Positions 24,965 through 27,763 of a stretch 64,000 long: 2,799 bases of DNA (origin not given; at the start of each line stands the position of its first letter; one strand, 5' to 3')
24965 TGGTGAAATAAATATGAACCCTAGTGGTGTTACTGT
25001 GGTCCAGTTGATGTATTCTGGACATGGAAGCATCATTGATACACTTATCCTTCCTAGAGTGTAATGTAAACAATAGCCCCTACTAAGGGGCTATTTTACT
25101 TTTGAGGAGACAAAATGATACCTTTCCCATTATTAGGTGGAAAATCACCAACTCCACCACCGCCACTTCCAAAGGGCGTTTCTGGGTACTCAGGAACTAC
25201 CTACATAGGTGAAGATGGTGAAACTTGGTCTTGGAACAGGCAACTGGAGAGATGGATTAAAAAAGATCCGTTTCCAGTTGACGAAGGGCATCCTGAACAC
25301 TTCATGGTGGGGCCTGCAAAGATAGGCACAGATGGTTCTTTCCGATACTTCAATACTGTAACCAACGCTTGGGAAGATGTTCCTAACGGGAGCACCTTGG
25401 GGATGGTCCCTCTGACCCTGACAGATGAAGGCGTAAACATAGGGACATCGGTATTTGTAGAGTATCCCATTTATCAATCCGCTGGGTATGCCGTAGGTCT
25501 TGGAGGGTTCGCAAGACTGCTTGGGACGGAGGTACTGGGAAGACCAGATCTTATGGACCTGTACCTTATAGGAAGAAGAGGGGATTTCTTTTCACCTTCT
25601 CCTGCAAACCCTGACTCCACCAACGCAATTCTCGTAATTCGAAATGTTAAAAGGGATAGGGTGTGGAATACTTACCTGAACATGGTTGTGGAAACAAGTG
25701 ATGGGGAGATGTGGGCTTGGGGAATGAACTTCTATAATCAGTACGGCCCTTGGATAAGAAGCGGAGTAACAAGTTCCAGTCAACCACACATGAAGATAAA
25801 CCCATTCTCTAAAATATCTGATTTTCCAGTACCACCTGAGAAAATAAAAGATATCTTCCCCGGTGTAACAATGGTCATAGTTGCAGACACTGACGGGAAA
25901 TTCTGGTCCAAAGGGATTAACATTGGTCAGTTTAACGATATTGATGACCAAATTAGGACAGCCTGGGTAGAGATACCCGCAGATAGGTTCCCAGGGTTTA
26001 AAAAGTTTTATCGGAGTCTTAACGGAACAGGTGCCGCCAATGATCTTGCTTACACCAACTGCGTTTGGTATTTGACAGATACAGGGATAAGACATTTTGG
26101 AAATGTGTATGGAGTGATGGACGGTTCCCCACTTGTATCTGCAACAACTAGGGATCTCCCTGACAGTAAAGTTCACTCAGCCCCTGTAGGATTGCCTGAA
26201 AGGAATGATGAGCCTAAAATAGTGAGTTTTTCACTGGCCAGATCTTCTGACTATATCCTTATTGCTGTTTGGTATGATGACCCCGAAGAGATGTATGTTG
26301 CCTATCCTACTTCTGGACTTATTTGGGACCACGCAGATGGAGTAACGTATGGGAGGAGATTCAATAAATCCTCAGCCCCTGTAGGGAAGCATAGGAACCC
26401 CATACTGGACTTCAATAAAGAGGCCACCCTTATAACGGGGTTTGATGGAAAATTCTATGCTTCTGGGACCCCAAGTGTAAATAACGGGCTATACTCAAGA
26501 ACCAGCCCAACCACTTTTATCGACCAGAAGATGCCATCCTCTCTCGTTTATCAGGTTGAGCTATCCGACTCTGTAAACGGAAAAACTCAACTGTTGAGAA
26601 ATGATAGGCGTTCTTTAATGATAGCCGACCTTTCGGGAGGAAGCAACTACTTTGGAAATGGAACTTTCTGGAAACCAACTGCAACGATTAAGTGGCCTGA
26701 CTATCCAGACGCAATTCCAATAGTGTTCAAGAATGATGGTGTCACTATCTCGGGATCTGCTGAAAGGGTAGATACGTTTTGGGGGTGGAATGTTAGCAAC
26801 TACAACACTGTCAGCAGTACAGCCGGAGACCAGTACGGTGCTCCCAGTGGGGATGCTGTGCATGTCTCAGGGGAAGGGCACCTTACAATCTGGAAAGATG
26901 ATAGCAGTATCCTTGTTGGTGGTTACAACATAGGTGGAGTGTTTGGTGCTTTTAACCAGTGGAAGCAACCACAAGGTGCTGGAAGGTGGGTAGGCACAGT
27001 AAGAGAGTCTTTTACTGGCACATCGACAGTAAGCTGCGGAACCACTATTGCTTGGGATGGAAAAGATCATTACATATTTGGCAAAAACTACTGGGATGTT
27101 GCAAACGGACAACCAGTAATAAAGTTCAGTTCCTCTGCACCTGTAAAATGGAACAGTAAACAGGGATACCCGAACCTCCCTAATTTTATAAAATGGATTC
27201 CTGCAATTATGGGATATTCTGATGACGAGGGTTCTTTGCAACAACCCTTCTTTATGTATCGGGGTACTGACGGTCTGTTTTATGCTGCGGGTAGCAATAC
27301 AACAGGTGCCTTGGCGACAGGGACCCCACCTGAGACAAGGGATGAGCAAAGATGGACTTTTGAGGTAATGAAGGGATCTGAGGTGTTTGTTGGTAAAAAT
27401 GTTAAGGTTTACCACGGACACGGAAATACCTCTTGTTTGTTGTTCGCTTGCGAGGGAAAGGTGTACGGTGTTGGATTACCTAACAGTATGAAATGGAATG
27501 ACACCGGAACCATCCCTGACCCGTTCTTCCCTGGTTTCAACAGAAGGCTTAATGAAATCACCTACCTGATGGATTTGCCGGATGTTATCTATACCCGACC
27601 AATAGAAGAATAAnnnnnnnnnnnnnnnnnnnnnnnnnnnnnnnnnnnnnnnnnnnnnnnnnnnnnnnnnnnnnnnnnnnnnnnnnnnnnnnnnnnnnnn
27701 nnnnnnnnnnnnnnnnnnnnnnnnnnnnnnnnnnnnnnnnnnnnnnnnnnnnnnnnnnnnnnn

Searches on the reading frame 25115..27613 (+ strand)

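Call 79: search_protein_families(library=pfam, proteins=[window:25115-27613:+], max_evalue=0.001)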
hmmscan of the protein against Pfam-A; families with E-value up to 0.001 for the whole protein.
window:25115-27613:+ (832 aa): 1 family
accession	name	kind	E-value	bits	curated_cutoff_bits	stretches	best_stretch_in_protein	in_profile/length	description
PF25390.1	WD40_RLD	-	6.3e-09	36.1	150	1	191-270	208-274/363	RCC1-like domain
